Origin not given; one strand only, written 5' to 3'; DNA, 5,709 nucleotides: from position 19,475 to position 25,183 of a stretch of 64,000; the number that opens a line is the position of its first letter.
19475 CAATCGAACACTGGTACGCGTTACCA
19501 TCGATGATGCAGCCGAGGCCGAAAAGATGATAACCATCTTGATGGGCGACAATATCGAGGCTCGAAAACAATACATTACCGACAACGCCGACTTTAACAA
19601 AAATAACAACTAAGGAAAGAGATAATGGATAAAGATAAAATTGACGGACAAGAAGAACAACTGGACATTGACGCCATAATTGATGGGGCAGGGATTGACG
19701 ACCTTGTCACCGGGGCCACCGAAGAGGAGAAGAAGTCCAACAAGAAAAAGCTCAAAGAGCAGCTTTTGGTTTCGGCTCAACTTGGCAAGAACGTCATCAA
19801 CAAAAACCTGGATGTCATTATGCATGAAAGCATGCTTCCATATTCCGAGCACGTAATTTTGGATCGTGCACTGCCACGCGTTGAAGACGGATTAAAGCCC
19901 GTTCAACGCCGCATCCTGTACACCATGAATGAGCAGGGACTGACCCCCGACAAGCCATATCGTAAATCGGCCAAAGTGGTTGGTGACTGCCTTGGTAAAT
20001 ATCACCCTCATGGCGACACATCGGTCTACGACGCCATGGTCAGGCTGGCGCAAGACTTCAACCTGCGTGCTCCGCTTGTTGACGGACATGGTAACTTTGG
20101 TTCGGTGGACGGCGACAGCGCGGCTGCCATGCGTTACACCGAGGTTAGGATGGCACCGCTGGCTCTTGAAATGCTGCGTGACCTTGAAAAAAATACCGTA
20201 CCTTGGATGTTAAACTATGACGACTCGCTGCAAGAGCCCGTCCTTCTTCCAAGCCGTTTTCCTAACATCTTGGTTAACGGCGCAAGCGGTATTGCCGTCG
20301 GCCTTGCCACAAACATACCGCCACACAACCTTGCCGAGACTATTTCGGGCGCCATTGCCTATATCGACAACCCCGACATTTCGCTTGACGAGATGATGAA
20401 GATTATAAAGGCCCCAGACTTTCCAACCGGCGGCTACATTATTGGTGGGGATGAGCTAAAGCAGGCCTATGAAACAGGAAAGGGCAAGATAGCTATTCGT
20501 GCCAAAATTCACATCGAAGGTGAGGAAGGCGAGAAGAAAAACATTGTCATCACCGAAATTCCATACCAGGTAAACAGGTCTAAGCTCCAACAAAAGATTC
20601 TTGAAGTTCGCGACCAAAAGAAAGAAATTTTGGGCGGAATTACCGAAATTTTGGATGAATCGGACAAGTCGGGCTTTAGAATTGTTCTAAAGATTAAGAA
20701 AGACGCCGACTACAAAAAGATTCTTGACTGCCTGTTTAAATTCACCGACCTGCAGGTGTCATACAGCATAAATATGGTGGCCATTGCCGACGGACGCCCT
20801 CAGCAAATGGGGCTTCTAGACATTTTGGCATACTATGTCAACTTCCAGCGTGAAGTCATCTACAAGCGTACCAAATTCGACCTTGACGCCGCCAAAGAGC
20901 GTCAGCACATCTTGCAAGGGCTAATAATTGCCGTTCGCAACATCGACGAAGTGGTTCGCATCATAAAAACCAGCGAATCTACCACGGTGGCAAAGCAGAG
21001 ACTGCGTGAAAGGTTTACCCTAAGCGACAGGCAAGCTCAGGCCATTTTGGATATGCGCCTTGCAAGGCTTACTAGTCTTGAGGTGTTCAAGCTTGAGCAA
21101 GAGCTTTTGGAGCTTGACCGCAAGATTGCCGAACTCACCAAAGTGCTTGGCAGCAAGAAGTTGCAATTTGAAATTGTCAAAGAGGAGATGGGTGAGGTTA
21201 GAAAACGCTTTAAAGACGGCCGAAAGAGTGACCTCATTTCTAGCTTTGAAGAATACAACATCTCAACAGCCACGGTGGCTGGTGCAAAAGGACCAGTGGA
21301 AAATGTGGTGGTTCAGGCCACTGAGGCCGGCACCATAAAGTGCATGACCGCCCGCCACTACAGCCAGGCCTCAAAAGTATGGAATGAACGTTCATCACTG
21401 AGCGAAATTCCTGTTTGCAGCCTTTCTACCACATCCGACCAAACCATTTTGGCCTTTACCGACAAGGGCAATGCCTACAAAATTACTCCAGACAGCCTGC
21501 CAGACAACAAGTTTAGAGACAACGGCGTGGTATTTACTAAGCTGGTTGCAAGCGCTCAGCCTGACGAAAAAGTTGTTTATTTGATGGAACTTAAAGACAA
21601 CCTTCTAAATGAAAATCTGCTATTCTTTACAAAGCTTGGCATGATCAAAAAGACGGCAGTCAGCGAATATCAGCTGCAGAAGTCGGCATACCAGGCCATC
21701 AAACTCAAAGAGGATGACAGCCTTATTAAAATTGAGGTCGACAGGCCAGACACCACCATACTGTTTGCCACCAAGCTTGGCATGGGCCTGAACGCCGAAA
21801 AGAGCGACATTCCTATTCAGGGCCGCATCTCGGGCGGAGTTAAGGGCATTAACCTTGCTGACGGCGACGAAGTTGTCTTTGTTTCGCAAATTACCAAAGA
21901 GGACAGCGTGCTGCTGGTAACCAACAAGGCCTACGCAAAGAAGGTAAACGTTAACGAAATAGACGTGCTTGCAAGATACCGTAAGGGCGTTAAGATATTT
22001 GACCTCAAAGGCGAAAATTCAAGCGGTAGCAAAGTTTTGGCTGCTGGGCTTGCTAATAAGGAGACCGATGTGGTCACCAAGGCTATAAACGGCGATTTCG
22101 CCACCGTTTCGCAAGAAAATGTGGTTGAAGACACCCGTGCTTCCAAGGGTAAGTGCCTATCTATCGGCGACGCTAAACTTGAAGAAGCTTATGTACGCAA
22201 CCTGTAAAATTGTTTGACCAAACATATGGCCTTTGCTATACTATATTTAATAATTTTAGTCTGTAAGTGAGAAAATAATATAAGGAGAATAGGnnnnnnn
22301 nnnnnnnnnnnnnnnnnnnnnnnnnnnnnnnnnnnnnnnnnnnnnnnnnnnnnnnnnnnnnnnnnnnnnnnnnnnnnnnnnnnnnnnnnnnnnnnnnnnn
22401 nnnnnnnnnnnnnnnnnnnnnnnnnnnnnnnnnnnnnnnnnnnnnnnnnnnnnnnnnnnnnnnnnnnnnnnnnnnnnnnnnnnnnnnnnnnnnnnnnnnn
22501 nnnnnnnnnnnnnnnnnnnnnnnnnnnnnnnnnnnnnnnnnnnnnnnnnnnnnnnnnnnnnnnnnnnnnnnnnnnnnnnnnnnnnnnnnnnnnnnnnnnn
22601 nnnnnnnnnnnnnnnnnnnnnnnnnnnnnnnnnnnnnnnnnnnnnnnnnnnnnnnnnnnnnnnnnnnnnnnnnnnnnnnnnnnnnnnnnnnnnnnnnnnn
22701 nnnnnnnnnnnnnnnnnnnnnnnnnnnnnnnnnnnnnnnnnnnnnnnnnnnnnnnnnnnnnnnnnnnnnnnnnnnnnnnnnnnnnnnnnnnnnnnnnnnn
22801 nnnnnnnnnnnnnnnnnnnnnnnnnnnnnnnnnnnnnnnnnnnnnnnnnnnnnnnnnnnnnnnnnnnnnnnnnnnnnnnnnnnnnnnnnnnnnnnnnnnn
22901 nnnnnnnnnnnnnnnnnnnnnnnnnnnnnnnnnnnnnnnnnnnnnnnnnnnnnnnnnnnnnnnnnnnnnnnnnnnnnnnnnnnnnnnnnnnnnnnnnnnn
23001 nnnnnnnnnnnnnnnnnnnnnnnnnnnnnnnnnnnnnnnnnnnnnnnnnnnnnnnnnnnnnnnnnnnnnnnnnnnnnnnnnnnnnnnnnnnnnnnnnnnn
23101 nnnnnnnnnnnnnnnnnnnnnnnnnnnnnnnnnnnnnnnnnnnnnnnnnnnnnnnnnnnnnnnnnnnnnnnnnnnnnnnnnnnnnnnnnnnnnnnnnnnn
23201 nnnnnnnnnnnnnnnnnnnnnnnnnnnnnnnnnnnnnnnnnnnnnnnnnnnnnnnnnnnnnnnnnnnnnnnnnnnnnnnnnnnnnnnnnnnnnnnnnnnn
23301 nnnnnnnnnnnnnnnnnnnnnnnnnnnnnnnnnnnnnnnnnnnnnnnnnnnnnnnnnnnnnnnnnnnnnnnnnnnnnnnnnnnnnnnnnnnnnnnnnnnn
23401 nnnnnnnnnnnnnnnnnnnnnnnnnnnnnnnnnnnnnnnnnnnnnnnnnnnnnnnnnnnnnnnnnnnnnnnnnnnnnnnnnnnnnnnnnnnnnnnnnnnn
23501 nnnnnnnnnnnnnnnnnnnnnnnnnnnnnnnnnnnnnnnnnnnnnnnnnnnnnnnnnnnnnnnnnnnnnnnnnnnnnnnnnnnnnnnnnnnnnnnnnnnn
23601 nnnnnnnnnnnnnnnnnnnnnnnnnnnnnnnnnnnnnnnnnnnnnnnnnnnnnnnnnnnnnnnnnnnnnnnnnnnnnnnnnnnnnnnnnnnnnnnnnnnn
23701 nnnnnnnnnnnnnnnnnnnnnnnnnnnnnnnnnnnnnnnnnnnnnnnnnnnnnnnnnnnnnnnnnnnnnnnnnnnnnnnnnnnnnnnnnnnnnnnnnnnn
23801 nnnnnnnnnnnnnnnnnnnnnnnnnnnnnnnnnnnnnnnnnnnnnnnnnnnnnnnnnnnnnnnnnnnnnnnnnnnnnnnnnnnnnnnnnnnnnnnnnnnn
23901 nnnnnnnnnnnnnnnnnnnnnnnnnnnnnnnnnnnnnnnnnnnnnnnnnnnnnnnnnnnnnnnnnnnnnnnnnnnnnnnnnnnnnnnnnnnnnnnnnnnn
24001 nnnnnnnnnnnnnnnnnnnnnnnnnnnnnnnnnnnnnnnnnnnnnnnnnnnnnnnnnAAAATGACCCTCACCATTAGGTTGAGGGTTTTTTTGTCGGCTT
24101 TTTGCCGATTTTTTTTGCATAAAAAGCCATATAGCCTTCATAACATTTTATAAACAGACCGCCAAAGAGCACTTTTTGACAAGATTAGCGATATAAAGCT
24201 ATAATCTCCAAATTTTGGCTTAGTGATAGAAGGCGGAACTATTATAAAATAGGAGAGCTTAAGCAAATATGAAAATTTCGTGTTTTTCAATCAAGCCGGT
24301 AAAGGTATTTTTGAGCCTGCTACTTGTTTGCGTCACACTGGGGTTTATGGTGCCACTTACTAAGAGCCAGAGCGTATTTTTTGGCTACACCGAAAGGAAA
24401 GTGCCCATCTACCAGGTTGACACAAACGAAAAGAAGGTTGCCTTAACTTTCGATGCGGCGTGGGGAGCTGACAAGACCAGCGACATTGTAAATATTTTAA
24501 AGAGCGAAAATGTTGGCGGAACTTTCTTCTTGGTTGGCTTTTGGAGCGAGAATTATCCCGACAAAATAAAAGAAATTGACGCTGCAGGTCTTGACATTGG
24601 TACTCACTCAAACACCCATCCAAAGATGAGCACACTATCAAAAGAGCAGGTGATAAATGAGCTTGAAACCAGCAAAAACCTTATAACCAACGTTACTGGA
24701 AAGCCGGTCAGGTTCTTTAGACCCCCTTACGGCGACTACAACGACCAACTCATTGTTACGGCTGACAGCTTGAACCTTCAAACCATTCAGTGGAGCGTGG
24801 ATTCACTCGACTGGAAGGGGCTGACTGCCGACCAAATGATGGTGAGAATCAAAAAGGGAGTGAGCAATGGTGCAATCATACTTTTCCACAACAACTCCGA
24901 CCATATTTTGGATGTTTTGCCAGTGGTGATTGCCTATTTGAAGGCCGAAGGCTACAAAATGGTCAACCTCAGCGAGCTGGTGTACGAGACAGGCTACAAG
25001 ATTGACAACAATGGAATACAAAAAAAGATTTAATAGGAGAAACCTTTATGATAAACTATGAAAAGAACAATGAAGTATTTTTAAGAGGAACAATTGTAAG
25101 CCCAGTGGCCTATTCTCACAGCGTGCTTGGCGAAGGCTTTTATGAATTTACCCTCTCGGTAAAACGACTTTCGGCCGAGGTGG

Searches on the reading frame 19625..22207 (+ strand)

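Call 10: search_protein_families(library=pfam, proteins=[window:19625-22207:+], max_evalue=0.01)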
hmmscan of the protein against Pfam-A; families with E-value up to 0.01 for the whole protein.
window:19625-22207:+ (860 aa): 2 families
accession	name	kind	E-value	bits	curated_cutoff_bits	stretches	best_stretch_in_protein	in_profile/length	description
PF00521.26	DNA_topoisoIV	-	4.1e-160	533.8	31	1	81-522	1-431/432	DNA gyrase/topoisomerase IV, subunit A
PF03989.18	DNA_gyraseA_C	-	5.6e-29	99.8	27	3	712-755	3-46/48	DNA gyrase C-terminal domain, beta-propeller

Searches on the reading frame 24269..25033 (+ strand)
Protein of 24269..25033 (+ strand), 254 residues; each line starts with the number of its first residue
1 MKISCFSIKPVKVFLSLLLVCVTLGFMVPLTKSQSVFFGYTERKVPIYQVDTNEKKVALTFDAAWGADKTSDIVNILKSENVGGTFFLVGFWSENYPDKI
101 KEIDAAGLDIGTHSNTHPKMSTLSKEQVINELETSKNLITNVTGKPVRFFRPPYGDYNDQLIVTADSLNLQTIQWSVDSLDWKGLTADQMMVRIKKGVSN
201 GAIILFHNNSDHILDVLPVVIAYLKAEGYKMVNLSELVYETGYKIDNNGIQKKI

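Call 4: search_protein_families(library=pfam, proteins=[window:24269-25033:+], max_evalue=0.01)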
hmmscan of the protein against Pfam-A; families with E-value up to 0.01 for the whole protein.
window:24269-25033:+ (254 aa): 2 families
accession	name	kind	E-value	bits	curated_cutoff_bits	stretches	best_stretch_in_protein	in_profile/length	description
PF01522.26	Polysacc_deac_1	-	2.9e-34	118.2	23.1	1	50-172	2-123/124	Polysaccharide deacetylase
PF22537.1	WbmS-like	-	0.0074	16.7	27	0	59-141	1-80/186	Polysaccharide deacetylase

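Call 12: search_protein_families(library=phrogs, proteins=[window:24269-25033:+], max_evalue=0.01)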
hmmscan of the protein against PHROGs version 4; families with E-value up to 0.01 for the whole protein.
window:24269-25033:+ (254 aa): 0 families
